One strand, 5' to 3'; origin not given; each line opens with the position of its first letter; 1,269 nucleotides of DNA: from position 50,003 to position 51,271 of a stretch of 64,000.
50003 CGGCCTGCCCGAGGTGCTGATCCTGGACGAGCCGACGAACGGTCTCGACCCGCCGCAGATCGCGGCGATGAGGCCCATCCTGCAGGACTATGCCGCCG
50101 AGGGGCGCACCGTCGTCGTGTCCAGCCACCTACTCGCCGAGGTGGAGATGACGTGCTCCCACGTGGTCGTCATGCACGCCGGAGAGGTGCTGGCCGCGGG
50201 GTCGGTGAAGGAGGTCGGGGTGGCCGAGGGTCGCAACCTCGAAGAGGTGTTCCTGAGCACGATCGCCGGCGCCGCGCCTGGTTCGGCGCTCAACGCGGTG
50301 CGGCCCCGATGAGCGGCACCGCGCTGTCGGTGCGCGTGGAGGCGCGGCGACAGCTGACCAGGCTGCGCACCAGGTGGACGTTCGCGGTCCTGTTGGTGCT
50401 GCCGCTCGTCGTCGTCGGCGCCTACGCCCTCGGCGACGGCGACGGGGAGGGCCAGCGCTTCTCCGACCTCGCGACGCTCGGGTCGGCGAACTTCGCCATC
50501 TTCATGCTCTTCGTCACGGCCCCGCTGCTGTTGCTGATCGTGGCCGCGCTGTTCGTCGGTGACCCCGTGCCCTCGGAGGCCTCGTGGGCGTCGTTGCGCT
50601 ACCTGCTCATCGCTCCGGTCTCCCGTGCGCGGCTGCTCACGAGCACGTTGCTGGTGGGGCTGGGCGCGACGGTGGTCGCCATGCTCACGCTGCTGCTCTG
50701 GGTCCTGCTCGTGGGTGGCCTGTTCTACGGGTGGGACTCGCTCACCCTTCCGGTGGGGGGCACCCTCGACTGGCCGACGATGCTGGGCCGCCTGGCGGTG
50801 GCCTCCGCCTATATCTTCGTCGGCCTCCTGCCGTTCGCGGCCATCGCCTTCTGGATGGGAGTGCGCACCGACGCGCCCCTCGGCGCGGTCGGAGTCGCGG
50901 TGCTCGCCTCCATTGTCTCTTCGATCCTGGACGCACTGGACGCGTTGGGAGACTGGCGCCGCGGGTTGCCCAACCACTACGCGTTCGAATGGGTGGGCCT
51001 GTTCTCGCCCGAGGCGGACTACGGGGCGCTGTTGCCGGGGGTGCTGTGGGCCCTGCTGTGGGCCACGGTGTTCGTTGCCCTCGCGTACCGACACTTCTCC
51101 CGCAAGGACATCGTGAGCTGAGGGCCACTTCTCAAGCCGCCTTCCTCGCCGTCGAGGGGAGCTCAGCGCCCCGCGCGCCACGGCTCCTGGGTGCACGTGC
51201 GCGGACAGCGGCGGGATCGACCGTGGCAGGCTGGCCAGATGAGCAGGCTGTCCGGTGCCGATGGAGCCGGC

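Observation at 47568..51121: Extracytoplasmic serine hydrolase covalently fused across the membrane to an ABC ATPase, plus a permease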

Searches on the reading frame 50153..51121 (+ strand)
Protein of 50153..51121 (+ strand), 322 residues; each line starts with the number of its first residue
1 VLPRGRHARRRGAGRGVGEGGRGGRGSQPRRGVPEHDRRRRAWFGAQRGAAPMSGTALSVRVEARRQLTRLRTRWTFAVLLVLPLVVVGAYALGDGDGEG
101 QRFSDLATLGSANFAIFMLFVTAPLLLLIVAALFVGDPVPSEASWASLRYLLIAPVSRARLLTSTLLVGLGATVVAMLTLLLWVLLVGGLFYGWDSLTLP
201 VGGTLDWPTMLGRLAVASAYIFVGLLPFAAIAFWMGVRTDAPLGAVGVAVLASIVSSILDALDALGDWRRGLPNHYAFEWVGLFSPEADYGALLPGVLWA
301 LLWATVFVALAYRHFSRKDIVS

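Call 3: search_protein_families(library=pfam, proteins=[window:50153-51121:+], max_evalue=0.01)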
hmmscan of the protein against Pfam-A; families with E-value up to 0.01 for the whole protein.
window:50153-51121:+ (322 aa): 2 families
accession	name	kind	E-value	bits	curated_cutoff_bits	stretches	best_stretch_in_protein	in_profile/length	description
PF12679.13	ABC2_membrane_2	-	8.9e-08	32.2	27.2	1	70-258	11-201/283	ABC-2 family transporter protein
PF12730.13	ABC2_membrane_4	-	7.7e-07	29.7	27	1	76-234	18-161/179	ABC-2 family transporter protein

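Call 4: search_protein_families(library=ncbifam, proteins=[window:50153-51121:+], max_evalue=0.01)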
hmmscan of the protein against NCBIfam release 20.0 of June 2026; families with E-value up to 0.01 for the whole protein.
window:50153-51121:+ (322 aa): 0 families

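Call 55: search_solved_structures(query=A4, max_evalue=10, show_alignments=1)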
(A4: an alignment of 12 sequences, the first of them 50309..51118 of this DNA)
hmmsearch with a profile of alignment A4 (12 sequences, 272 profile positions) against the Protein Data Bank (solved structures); distinct sequences matched with E-value up to 10: 0.

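Call 56: search_protein_families(library=pfam, alignment_id=A4, max_evalue=0.01)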
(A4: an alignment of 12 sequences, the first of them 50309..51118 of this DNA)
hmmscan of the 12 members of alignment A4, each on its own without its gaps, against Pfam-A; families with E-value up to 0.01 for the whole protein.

A. member 1, window:50309-51118:+ (270 aa): 2 families
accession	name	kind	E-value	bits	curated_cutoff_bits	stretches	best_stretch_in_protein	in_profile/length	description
PF12679.13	ABC2_membrane_2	-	5.5e-08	32.8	27.2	1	18-206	11-201/283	ABC-2 family transporter protein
PF12730.13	ABC2_membrane_4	-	4.5e-07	30.4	27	1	24-182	18-161/179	ABC-2 family transporter protein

B. families by the number of members that match (of 12 scanned): 4 families
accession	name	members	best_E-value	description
PF12679.13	ABC2_membrane_2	12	1.2e-14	ABC-2 family transporter protein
PF12730.13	ABC2_membrane_4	12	2.8e-11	ABC-2 family transporter protein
PF12698.13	ABC2_membrane_3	1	0.00048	ABC-2 family transporter protein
PF13346.12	ABC2_membrane_5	1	0.0032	ABC-2 family transporter protein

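Call 57: find_homologous_proteins(query=window:50309-51118:+, max_evalue=0.00001)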
Query window:50309-51118:+ (270 aa): 3926 proteins with E <= 0.00001 among 8000 candidates; the best 120 are listed.
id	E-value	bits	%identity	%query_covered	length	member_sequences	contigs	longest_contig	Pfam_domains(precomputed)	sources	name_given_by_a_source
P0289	9.1e-165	565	100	100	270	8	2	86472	PF12679.14,PF10920.16,PF12730.14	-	-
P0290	2.7e-136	472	84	98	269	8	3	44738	PF12679.14,PF10920.16,PF12730.14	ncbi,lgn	ncbi:MAG: ABC transporter permease subunit [Ornithinimicrobium sp.]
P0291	5.8e-134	464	80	100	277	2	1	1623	PF12679.14,PF10920.16,PF12730.14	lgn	-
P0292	2.1e-133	462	83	100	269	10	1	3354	PF12679.14,PF10920.16,PF12730.14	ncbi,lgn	ncbi:MAG: ABC transporter permease subunit [Ornithinimicrobium sp.]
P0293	3.4e-127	442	79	99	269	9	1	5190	PF12679.14,PF10920.16,PF12730.14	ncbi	-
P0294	1.3e-124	433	77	98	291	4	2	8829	PF12679.14,PF10920.16,PF12730.14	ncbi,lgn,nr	ncbi:MAG: ABC transporter permease subunit [Actinobacteria bacterium]|nr:ABC transporter permease su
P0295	6.7e-123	428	75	100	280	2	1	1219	PF12679.14,PF10920.16,PF12730.14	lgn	-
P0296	3.1e-122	426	76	98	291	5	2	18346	PF12679.14,PF10920.16,PF12730.14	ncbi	-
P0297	2.8e-119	416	74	98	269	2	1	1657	PF12679.14,PF10920.16,PF12730.14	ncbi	-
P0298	1.3e-118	414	74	98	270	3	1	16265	PF12679.14,PF10920.16,PF12730.14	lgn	-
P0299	1.3e-118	414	73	98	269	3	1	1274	PF12679.14,PF10920.16,PF12730.14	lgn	-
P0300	1.9e-118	413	72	98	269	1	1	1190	PF12679.14,PF10920.16,PF12730.14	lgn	-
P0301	1.1e-116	407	73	98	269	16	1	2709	PF12679.14,PF10920.16,PF12730.14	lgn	-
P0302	1.1e-116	407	74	98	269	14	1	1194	PF10920.16,PF12730.14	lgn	-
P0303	1.2e-116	407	73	98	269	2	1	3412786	PF10920.16,PF12730.14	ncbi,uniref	ncbi:ABC transporter permease [Janibacter sp. GS2]|uniref:ABC transporter permease n=1 Tax=Janibacte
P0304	5.6e-116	405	74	100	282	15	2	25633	PF12679.14,PF10920.16,PF12730.14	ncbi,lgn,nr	ncbi:MAG: ABC transporter permease [Actinomycetota bacterium]|nr:ABC transporter permease [Actinomyc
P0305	3.1e-115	403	74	99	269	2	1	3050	PF12679.14,PF10920.16,PF12730.14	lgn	-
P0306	4.2e-114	399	72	98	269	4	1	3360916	PF12679.14,PF10920.16,PF12730.14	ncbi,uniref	ncbi:ABC transporter permease subunit [Janibacter alittae]|uniref:ABC transporter permease n=1 Tax=J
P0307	1.4e-113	397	72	98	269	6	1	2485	PF12679.14,PF10920.16,PF12730.14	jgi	jgi:ABC-2 type transport system permease protein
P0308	7.4e-113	395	71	99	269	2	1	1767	PF12679.14,PF10920.16,PF12730.14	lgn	-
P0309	2.7e-112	393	71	98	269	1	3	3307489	PF10920.16,PF12730.14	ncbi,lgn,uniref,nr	ncbi:ABC transporter permease [Janibacter cremeus]|uniref:ABC-2 type transport system permease prote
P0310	2.4e-111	390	72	98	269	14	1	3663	PF12679.14,PF10920.16,PF12730.14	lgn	-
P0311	2.7e-111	390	71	100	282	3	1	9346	PF12679.14,PF10920.16,PF12730.14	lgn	-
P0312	2.3e-110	387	71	98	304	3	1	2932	PF12679.14,PF10920.16,PF12730.14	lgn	-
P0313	8.0e-109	382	71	98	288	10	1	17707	PF12679.14,PF10920.16,PF12730.14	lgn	-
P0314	4.7e-105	369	69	99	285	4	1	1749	PF12679.14,PF10920.16,PF12730.14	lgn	-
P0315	1.2e-104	368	71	97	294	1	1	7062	PF10920.16,PF12730.14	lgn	-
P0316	1.8e-103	364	67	100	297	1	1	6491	PF12679.14,PF10920.16,PF12730.14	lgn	-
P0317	2.7e-103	364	66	99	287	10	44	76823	PF12679.14,PF10920.16,PF12730.14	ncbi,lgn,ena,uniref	ncbi:ABC transporter permease [Nostocoides vanveenii]|uniref:ABC transporter permease n=1 Tax=Nostoc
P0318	4.0e-103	363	65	98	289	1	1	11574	PF10920.16,PF12730.14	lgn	-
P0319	3.1e-101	357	67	91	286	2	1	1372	PF12679.14,PF10920.16,PF12730.14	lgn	-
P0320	4.1e-100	353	67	98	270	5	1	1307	PF10920.16,PF12730.14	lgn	-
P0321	7.7e-99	349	63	99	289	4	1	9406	PF10920.16,PF12730.14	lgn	-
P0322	3.7e-95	337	67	95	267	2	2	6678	PF12679.14,PF10920.16,PF12730.14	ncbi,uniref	ncbi:ABC transporter permease, partial [Nostocoides sp.]|uniref:ABC transporter permease n=1 Tax=Nos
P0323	9.0e-95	336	63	99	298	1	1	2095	PF12679.14,PF10920.16,PF12730.14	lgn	-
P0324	3.0e-89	317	60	98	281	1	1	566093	PF12679.14,PF10920.16,PF12730.14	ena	-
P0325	2.9e-88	314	59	98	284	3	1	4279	PF12679.14,PF10920.16,PF12730.14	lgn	-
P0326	3.7e-87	311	59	98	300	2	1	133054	PF12679.14,PF10920.16,PF12730.14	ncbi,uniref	ncbi:ABC transporter permease [Ornithinimicrobium sp. Y1694]|uniref:ABC transporter permease n=1 Tax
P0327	5.7e-86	307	60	93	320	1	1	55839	PF12679.14,PF10920.16,PF12730.14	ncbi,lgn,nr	ncbi:MAG TPA: ABC transporter permease [Dermatophilaceae bacterium]|nr:ABC transporter permease [Der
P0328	6.9e-86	306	59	98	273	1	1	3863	PF12679.14,PF10920.16,PF12730.14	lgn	-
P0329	2.8e-85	304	59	98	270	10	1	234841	PF10920.16,PF12730.14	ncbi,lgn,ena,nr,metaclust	ncbi:MAG: ABC transporter permease [Actinobacteria bacterium]|nr:ABC transporter permease [Actinomyc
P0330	3.7e-85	304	59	93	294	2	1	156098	PF12679.14,PF10920.16,PF12730.14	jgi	jgi:ABC-2 type transport system permease protein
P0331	5.3e-83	297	58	98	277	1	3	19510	PF12679.14,PF10920.16,PF12730.14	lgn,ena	-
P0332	6.8e-83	297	57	99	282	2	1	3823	PF12679.14,PF10920.16,PF12730.14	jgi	jgi:ABC-2 type transport system permease protein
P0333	1.1e-82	296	58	99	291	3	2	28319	PF12679.14,PF10920.16,PF12730.14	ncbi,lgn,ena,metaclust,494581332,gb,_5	metaclust:\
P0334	1.1e-82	296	57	99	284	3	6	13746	PF12679.14,PF10920.16,PF12730.14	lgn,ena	-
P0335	1.9e-82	295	59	84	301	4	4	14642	PF10920.16,PF12730.14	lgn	-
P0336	2.0e-82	295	56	98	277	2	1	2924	PF12679.14,PF10920.16,PF12730.14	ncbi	-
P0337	3.5e-82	294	58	91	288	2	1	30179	PF12679.14,PF10920.16,PF12730.14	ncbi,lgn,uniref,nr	ncbi:MAG: ABC transporter permease [Intrasporangium sp.]|uniref:ABC transporter permease n=1 Tax=Int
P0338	4.4e-82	294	54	99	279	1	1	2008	PF12679.14,PF10920.16,PF12730.14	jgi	jgi:ABC-2 type transport system permease protein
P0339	6.3e-82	293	56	98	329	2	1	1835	PF12679.14,PF10920.16,PF12730.14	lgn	-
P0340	1.5e-81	292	55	98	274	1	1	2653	PF12679.14,PF10920.16,PF12730.14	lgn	-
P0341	2.3e-81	292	56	99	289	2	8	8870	PF10920.16,PF12730.14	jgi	jgi:ABC-2 type transport system permease protein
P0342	3.1e-81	291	58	98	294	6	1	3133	PF12679.14,PF10920.16,PF12730.14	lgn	-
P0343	6.3e-81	290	57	98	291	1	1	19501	PF12679.14,PF10920.16,PF12730.14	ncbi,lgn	-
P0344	6.4e-81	290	58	97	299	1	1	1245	PF12679.14,PF10920.16,PF12730.14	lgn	-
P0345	1.2e-80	289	56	98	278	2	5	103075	PF12679.14,PF10920.16,PF12730.14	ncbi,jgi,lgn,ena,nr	ncbi:MAG TPA: ABC transporter permease [Dermatophilaceae bacterium]|nr:ABC transporter permease [Der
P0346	1.3e-80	289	57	97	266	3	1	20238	PF12679.14,PF10920.16,PF12730.14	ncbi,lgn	-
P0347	1.6e-80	289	56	100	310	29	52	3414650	PF12679.14,PF10920.16,PF12730.14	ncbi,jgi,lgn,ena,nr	ncbi:MAG TPA: ABC transporter permease [Dermatophilaceae bacterium]|jgi:ABC-2 type transport system 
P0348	2.9e-80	288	57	98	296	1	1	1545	PF12679.14,PF10920.16,PF12730.14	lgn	-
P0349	4.7e-80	287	56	99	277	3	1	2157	PF12679.14,PF10920.16,PF12730.14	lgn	-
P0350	4.7e-80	287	55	99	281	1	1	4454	PF12679.14,PF10920.16,PF12730.14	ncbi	ncbi:MAG: ABC transporter permease subunit [Nostocoides sp.]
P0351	8.3e-80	287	57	98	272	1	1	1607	PF12679.14,PF10920.16,PF12730.14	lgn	-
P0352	9.3e-80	286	56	99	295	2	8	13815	PF12679.14,PF10920.16,PF12730.14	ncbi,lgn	-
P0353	1.1e-79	286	55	99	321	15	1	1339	PF12679.14,PF10920.16,PF12730.14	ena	-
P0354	1.1e-79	286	57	99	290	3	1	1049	PF12679.14,PF10920.16,PF12730.14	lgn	-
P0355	1.8e-79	285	56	100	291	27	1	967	PF12679.14,PF10920.16,PF12730.14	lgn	-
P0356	1.9e-79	285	57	97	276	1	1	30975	PF12679.14,PF10920.16,PF12730.14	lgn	-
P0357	4.0e-79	284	55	98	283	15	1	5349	PF12679.14,PF10920.16,PF12730.14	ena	-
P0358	4.1e-79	284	58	84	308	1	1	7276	PF10920.16,PF12730.14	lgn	-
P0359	6.0e-79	284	56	98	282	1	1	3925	PF12679.14,PF10920.16,PF12730.14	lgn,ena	-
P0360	6.6e-79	284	56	99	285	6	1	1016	PF12679.14,PF10920.16,PF12730.14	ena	-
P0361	6.7e-79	284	56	98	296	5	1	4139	PF12679.14,PF10920.16,PF12730.14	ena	-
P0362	8.0e-79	283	56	97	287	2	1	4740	PF12679.14,PF10920.16,PF12730.14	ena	-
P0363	8.2e-79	283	57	98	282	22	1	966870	PF12679.14,PF10920.16,PF12730.14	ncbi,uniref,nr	ncbi:ABC transporter permease [Intrasporangium sp. YIM S08009]|uniref:ABC transporter permease n=1 T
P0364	8.8e-79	283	58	91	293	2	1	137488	PF12679.14,PF10920.16,PF12730.14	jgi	-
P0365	9.2e-79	283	57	100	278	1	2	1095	PF12679.14,PF10920.16,PF12730.14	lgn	-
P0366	1.0e-78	283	54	100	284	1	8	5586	PF12679.14,PF10920.16,PF12730.14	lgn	-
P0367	1.4e-78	282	56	92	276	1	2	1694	PF12679.14,PF10920.16,PF12730.14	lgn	-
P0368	2.0e-78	282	55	98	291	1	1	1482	PF12679.14,PF10920.16,PF12730.14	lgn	-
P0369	2.9e-78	281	55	98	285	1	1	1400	PF12679.14,PF10920.16,PF12730.14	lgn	-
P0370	3.4e-78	281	58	90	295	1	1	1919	PF10920.16,PF12730.14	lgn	-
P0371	3.6e-78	281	56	97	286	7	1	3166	PF12679.14,PF10920.16,PF12730.14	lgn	-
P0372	4.3e-78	281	56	100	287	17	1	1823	PF12679.14,PF10920.16,PF12730.14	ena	-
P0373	5.0e-78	281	54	100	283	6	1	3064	PF12679.14,PF10920.16,PF12730.14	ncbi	-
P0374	5.4e-78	281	54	98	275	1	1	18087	PF12679.14,PF10920.16,PF12730.14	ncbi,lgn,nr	ncbi:MAG: ABC transporter permease [Nocardioides sp.]|nr:ABC transporter permease [Nocardioides sp.]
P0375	1.3e-77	279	54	98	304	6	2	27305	PF12679.14,PF10920.16,PF12730.14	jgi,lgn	jgi:ABC-2 type transport system permease protein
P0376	1.4e-77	279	55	99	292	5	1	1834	PF12679.14,PF10920.16,PF12730.14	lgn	-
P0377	1.6e-77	279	56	100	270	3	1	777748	PF12679.14,PF10920.16,PF12730.14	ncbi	-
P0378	1.6e-77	279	54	100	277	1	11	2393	PF12679.14,PF10920.16,PF12730.14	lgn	-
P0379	1.9e-77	279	56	99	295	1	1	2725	PF12679.14,PF10920.16,PF12730.14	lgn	-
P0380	2.2e-77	279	54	98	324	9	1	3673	PF12679.14,PF10920.16,PF12730.14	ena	-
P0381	2.2e-77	279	56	99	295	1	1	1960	PF12679.14,PF10920.16,PF12730.14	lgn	-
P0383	2.4e-77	278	56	98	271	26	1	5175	PF12679.14,PF10920.16,PF12730.14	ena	-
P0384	2.7e-77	278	55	99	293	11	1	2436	PF12679.14,PF10920.16,PF12730.14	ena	-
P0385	3.3e-77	278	56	99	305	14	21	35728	PF12679.14,PF10920.16,PF12730.14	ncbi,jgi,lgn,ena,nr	ncbi:MAG TPA: ABC transporter permease [Dermatophilaceae bacterium]|jgi:ABC-2 type transport system 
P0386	3.4e-77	278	55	100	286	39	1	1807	PF12679.14,PF10920.16,PF12730.14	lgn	-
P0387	3.8e-77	278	56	99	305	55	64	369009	PF12679.14,PF10920.16,PF12730.14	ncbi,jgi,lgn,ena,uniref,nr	ncbi:MAG TPA: ABC transporter permease [Dermatophilaceae bacterium]|jgi:ABC-2 type transport system 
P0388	5.2e-77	277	55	99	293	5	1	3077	PF12679.14,PF10920.16,PF12730.14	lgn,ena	-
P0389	5.3e-77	277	55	100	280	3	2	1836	PF12679.14,PF10920.16,PF12730.14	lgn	-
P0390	6.8e-77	277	55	98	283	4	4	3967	PF12679.14,PF10920.16,PF12730.14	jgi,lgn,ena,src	-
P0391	7.0e-77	277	52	98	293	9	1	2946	PF12679.14,PF10920.16,PF12730.14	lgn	-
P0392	7.1e-77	277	53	98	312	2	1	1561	PF12679.14,PF10920.16,PF12730.14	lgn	-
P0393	7.4e-77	277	54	100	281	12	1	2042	PF12679.14,PF10920.16,PF12730.14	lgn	-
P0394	1.0e-76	276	55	100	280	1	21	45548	PF12679.14,PF10920.16,PF12730.14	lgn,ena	-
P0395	1.3e-76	276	56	98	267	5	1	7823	PF12679.14,PF10920.16,PF12730.14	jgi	-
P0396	1.4e-76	276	53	98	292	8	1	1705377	PF12679.14,PF10920.16,PF12730.14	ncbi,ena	-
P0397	1.6e-76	276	56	98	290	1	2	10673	PF12679.14,PF10920.16,PF12730.14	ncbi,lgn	-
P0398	1.6e-76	276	56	98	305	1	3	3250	PF12679.14,PF10920.16,PF12730.14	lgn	-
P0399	1.6e-76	276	55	98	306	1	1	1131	PF12679.14,PF10920.16,PF12730.14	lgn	-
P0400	1.8e-76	276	55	98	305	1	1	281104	PF12679.14,PF10920.16,PF12730.14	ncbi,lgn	-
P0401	2.0e-76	275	55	100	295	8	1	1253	PF12679.14,PF10920.16,PF12730.14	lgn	-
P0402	2.1e-76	275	55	100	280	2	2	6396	PF12679.14,PF10920.16,PF12730.14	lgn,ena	-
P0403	2.2e-76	275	54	98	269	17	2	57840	PF10920.16,PF12730.14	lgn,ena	-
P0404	2.5e-76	275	56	99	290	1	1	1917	PF12679.14,PF10920.16,PF12730.14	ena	-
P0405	2.7e-76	275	55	100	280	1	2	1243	PF12679.14,PF10920.16,PF12730.14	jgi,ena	-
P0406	3.7e-76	275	55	98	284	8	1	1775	PF12679.14,PF10920.16,PF12730.14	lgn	-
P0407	4.5e-76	274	54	97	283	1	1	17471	PF12679.14,PF10920.16,PF12730.14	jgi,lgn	jgi:ABC-2 type transport system permease protein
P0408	5.5e-76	274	56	98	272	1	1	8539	PF12679.14,PF10920.16,PF12730.14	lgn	-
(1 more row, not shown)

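Call 67: predict_structure(alignment_id=A5)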
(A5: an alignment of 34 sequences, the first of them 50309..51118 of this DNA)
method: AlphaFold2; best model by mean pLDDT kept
length: 270 residues; sequences in the alignment: 34
mean_pLDDT: 89.4   pTM: 0.87
mean pLDDT of the five models: 89.4, 88.2, 87.7, 87.2, 86.1
residues with pLDDT >= 90: 197; 70-90: 39; 50-70: 28; < 50: 6
segments of 3 or more residues with pLDDT < 50: 89-91
pLDDT, mean of each block of 10 residues (from residue 1): 66 89 95 95 71 89 94 94 75 60 75 94 97 98 93 96 97 98 92 96 96 95 95 94 98 97 74
secondary structure, 60 per line:
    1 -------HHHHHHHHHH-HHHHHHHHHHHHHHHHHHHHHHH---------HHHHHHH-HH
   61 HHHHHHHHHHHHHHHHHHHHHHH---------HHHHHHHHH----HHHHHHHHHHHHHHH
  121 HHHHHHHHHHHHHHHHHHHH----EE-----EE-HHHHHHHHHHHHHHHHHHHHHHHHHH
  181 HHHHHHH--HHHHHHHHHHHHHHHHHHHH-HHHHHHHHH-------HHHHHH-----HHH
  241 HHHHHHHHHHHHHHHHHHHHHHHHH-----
elements in order: H8-17 H19-41 H51-57 H59-83 H93-101 H106-140 H155-187 H190-209 H211-219 H227-232 H238-265

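Call 69: fold_search(model_id=the predicted structure, library=pdb)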
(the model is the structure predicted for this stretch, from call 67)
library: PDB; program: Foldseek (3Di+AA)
matches with E <= 10: 259; with E <= 0.001: 0
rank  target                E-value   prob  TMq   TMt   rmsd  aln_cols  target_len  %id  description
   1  7o0y_D                1.1e-03  1.00  0.54  0.55   6.7       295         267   19  ABC transporter NosDFY, nucleotide-free in GDN (released 2022-04-13)
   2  7o0z_D                3.3e-03  1.00  0.58  0.59   6.5       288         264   21  ABC transporter NosFY, nucleotide-free in GDN (released 2022-11-02)
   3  7znq_y                3.7e-03  1.00  0.61  0.65   5.7       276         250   20  ABC transporter complex NosDFYL in GDN (released 2022-08-03)
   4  7o0z_E                7.1e-03  1.00  0.56  0.57   6.6       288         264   20  ABC transporter NosFY, nucleotide-free in GDN (released 2022-11-02)
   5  7o0y_E                7.5e-03  1.00  0.58  0.62   5.6       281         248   18  ABC transporter NosDFY, nucleotide-free in GDN (released 2022-04-13)
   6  6xjh_A                7.5e-03  1.00  0.54  0.57   6.0       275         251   12  PmtCD ABC exporter without the basket domain at C2 symmetry (released 2020-10-14)
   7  7qba_E                8.5e-03  1.00  0.57  0.59   6.1       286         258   20  CryoEM structure of the ABC transporter NosDFY complexed with nitrous oxide reductase NosZ (released 2022-08-03)
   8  7znq_Y                1.1e-02  1.00  0.58  0.58   6.6       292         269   21  ABC transporter complex NosDFYL in GDN (released 2022-08-03)
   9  7o12_E                1.3e-02  1.00  0.57  0.61   5.6       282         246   17  ABC transporter NosDFY, AMPPNP-bound in GDN (released 2022-04-13)
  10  7o17_E                1.7e-02  1.00  0.61  0.63   5.6       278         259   20  ABC transporter NosDFY E154Q, ATP-bound in lipid nanodisc (released 2022-04-13)
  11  8k0x_A                1.8e-02  1.00  0.55  0.31   6.9       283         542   13  ABCG25 Wild Type purified with DDM in the ABA-bound state (released 2024-07-17)
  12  9q2n_A                2.2e-02  1.00  0.49  0.51   6.8       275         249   13  Nucleotide-free structure of PmtCD in nanodisc (released 2025-11-26)
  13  8tsh_C                4.4e-02  1.00  0.48  0.49   7.0       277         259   16  S. thermodepolymerans KpsMT(E151Q)-KpsE in complex with ATP (released 2024-04-17)
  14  8i3a_A                4.8e-02  1.00  0.48  0.28   6.9       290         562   13  Cryo-EM structure of abscisic acid transporter AtABCG25 in outward conformation (released 2023-09-13)
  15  8iwk_A                5.2e-02  1.00  0.54  0.30   7.0       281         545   13  ABCG25 Wild Type purified with DDM plus CHS in ABA-bound state (released 2024-04-10)
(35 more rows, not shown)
